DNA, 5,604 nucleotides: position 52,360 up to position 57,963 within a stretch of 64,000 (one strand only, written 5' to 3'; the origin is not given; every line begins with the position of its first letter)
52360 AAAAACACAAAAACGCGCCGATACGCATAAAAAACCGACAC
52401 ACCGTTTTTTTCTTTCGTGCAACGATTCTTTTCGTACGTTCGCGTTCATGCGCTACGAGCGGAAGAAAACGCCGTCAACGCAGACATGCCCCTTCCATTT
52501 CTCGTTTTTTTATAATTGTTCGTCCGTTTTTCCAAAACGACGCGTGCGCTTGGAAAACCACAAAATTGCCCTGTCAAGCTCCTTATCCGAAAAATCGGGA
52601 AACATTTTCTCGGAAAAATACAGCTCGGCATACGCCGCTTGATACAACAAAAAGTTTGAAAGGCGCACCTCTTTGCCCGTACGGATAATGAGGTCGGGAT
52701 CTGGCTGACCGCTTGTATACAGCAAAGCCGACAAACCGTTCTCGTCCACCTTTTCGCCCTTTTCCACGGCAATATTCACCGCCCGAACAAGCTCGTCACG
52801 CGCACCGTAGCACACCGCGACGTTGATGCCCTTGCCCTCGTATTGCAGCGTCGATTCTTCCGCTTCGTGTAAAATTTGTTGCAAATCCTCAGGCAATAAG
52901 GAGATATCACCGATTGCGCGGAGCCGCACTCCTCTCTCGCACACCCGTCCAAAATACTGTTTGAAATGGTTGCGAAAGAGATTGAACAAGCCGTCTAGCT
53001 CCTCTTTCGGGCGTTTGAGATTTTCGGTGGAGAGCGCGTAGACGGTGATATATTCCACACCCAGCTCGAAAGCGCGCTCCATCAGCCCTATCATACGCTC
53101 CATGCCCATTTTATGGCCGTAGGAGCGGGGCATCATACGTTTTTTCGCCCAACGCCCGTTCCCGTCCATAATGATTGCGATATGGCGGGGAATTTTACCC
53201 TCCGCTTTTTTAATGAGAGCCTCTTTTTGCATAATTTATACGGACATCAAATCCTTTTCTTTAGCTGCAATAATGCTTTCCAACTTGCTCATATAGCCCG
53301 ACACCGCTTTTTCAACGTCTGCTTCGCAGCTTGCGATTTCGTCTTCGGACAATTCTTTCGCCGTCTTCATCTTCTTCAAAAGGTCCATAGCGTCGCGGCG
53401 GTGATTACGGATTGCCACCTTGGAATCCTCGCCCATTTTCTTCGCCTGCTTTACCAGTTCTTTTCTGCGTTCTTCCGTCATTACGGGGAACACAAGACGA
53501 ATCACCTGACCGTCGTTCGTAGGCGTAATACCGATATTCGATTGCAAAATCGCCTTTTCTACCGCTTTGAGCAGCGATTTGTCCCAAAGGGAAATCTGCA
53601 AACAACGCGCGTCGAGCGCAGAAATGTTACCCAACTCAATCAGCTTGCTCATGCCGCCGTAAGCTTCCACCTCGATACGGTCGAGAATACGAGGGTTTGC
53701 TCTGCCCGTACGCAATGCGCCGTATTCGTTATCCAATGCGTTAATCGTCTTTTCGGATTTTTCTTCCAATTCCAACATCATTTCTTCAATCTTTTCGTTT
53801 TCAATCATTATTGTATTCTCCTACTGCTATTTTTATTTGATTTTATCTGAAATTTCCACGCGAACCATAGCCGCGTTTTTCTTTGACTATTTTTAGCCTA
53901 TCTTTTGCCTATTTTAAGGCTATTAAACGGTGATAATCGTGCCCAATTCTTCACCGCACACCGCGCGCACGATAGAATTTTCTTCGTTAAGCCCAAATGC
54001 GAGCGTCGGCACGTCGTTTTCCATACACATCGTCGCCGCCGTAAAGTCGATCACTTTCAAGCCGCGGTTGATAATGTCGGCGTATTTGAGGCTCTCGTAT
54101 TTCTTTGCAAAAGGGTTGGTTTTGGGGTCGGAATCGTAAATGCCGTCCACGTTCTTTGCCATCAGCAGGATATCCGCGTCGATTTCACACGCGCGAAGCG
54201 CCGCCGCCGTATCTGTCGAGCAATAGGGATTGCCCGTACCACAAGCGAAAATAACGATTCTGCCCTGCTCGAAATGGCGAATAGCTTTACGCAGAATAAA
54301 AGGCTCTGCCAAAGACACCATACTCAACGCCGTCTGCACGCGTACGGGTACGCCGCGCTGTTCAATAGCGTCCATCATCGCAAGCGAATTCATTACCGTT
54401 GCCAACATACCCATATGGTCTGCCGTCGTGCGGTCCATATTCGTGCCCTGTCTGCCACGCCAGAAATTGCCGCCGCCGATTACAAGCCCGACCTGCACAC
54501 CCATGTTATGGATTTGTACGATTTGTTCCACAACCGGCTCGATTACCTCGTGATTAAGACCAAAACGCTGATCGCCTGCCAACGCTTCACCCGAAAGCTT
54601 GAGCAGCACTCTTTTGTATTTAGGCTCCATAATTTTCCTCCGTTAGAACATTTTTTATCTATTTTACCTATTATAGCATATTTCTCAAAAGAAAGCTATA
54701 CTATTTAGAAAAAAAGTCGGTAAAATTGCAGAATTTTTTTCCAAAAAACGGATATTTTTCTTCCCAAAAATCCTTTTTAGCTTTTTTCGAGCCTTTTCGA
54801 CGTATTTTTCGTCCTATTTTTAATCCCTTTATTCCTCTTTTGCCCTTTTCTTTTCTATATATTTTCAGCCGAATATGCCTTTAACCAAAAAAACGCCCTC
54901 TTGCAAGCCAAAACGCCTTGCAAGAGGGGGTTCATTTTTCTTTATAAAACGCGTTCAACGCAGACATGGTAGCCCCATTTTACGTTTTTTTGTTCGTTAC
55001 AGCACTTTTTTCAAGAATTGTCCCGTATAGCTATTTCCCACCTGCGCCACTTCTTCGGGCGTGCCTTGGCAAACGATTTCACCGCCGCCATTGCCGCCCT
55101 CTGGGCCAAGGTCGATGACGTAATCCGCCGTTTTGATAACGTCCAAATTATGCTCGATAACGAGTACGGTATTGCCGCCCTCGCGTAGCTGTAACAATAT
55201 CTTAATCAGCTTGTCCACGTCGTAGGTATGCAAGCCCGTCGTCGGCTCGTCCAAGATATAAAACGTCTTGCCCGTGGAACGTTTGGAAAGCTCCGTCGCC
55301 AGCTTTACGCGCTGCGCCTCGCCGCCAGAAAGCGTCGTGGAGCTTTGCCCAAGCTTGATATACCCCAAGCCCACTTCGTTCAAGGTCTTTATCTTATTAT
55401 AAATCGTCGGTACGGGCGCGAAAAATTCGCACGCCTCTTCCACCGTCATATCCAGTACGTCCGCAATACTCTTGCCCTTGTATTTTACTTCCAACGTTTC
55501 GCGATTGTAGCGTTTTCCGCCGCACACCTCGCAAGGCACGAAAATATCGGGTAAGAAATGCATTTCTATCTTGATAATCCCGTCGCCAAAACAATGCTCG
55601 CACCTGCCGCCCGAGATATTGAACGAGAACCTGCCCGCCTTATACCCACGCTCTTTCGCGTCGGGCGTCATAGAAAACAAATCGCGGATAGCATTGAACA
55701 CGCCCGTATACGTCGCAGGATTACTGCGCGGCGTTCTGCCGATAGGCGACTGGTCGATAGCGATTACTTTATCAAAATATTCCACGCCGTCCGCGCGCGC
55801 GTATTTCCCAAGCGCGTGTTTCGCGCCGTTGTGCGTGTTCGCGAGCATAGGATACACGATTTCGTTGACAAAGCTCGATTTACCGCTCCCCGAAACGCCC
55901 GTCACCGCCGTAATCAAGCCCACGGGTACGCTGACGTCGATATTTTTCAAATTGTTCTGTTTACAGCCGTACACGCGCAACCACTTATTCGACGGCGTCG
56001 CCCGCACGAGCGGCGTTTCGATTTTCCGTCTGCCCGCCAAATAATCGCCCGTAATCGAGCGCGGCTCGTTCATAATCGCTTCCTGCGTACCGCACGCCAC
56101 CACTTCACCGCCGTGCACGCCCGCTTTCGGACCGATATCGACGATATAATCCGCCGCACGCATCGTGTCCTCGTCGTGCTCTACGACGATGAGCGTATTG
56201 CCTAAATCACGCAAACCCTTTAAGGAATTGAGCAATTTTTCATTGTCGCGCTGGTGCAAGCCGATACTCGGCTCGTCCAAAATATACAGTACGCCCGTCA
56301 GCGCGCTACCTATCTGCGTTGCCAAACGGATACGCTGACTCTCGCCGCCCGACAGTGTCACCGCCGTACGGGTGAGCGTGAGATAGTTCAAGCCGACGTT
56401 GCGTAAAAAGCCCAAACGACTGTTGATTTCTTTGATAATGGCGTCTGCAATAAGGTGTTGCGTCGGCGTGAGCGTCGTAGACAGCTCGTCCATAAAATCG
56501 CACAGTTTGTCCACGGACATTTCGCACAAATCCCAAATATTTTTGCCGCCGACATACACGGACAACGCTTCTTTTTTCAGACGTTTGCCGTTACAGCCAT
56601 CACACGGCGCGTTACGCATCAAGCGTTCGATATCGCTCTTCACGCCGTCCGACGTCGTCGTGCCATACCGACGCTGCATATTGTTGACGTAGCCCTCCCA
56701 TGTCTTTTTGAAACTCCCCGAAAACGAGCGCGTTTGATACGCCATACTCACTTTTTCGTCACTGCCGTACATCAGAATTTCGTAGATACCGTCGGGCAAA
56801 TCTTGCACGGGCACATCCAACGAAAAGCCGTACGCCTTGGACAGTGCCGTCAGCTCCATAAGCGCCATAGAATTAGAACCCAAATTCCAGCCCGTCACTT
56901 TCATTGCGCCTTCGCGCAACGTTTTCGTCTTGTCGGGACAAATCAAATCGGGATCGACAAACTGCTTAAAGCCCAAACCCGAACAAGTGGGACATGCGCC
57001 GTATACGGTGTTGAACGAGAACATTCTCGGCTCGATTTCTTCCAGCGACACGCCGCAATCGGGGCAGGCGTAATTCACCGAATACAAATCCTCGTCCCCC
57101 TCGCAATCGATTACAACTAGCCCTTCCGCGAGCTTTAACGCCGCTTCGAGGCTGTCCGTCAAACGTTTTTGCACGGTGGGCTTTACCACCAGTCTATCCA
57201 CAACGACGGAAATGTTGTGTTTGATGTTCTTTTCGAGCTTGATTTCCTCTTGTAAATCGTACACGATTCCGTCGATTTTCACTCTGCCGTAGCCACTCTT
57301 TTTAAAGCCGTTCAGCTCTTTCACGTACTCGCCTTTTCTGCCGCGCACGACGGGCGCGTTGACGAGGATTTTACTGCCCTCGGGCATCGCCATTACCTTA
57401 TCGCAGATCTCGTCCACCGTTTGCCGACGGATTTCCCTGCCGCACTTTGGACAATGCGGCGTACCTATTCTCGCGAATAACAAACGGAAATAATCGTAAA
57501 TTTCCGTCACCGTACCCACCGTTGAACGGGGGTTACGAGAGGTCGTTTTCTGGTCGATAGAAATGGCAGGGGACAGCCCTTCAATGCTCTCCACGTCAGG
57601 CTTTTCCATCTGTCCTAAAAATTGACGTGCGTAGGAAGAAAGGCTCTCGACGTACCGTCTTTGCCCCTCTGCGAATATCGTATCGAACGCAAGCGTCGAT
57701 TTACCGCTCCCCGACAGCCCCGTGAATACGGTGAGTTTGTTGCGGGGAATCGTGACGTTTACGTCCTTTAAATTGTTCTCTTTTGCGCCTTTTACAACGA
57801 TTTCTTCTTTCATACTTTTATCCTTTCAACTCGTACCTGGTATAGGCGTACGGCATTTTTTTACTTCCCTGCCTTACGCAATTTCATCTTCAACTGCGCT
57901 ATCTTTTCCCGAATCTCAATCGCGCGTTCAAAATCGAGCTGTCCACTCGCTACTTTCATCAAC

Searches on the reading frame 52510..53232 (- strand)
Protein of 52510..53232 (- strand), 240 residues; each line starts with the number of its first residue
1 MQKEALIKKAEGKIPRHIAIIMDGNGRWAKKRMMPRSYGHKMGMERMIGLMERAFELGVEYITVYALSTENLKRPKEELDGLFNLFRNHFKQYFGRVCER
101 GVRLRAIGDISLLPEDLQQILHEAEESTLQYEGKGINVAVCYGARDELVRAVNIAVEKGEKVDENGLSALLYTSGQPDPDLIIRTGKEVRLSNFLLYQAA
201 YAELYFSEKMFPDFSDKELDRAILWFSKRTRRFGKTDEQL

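Call 7: search_protein_families(library=pfam, proteins=[window:52510-53232:-])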
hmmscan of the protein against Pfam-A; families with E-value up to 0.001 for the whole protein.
window:52510-53232:- (240 aa): 1 family
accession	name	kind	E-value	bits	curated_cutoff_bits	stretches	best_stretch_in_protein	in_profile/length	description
PF01255.24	Prenyltransf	-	6.3e-75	251.9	27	1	21-234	1-219/219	Putative undecaprenyl diphosphate synthase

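Call 8: find_encoding_contigs(protein=window:52510-53232:-, flank=10000, max_places=6)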
Protein window:52510-53232:- (240 aa): 12 contigs read that carry it; 6 places shown.
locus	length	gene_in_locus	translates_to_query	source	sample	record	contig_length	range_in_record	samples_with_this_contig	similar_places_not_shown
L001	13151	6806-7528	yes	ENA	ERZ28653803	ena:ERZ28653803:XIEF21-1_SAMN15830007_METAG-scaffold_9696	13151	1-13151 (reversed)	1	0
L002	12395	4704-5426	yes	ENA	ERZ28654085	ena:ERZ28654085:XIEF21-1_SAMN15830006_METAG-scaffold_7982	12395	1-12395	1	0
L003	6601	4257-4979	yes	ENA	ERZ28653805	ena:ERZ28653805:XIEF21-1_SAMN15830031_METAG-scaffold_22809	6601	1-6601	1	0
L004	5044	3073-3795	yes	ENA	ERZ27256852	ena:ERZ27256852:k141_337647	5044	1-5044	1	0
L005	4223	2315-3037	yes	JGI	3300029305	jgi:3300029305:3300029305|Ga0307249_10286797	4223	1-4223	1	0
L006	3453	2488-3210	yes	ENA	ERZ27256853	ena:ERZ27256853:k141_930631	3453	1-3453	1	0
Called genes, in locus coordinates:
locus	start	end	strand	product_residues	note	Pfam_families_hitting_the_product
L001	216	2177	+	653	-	PF00270:DEAD (faint), PF04851:ResIII, PF17757:UvrB_inter, PF27431:UvrB_3rd, PF00271:Helicase_C, PF12344:UvrB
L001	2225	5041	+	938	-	PF00005:ABC_tran (faint), PF02463:SMC_N (faint), PF03193:RsgA_GTPase (faint), PF13304:AAA_21 (faint), PF13555:AAA_29 (faint), PF17760:UvrA_inter, PF17755:UvrA_DNA-bind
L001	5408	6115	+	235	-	PF00696:AA_kinase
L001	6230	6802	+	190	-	PF01765:RRF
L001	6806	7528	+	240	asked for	PF01255:Prenyltransf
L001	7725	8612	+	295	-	PF01148:CTP_transf_1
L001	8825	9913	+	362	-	PF02670:DXP_reductoisom, PF08436:DXP_redisom_C, PF13288:DXPR_C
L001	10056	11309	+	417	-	PF02163:Peptidase_M50, PF13180:PDZ_2 (weak)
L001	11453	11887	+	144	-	PF04297:UPF0122, PF04545:Sigma70_r4 (weak)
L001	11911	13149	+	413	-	?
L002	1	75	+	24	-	?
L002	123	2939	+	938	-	PF00005:ABC_tran (faint), PF02463:SMC_N (faint), PF03193:RsgA_GTPase (faint), PF13304:AAA_21 (faint), PF13555:AAA_29 (faint), PF17760:UvrA_inter, PF17755:UvrA_DNA-bind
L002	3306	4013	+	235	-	PF00696:AA_kinase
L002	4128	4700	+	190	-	PF01765:RRF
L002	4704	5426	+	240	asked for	PF01255:Prenyltransf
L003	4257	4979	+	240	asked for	PF01255:Prenyltransf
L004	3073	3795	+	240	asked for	PF01255:Prenyltransf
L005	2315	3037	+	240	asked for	PF01255:Prenyltransf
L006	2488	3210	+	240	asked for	PF01255:Prenyltransf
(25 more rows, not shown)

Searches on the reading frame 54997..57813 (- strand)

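Call 7: search_protein_families(library=pfam, proteins=[window:54997-57813:-])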
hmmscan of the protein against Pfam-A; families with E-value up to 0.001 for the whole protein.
window:54997-57813:- (938 aa): 10 families
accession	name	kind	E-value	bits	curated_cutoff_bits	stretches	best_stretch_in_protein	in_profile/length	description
PF17760.6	UvrA_inter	-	3.6e-38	130.2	23.3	1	131-237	1-107/109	UvrA interaction domain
PF17755.6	UvrA_DNA-bind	-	5.9e-28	97.8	23.2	1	287-397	1-110/110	UvrA DNA-binding domain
PF00005.33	ABC_tran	-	6e-21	75.9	25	1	804-859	85-137/137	ABC transporter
PF02463.25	SMC_N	-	8.2e-13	48.7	40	0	26-560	25-211/220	RecF/RecN/SMC N terminal domain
PF13555.12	AAA_29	-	5e-08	33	27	0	18-41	15-38/61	P-loop containing region of AAA domain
PF13304.12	AAA_21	-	3.9e-06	27.6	27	0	834-885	243-295/304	AAA domain, putative AbiEii toxin, Type IV TA system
PF03193.22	RsgA_GTPase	-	5.2e-06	26.8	30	0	7-42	89-123/174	RsgA GTPase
PF20703.3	nSTAND1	-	0.00016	21.9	27.1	0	634-663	35-64/379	Novel STAND NTPase 1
PF13671.12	AAA_33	-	0.00087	20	27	0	27-42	1-16/143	AAA domain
PF13191.12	AAA_16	-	0.00096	20.1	32.6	0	635-654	27-46/167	AAA ATPase domain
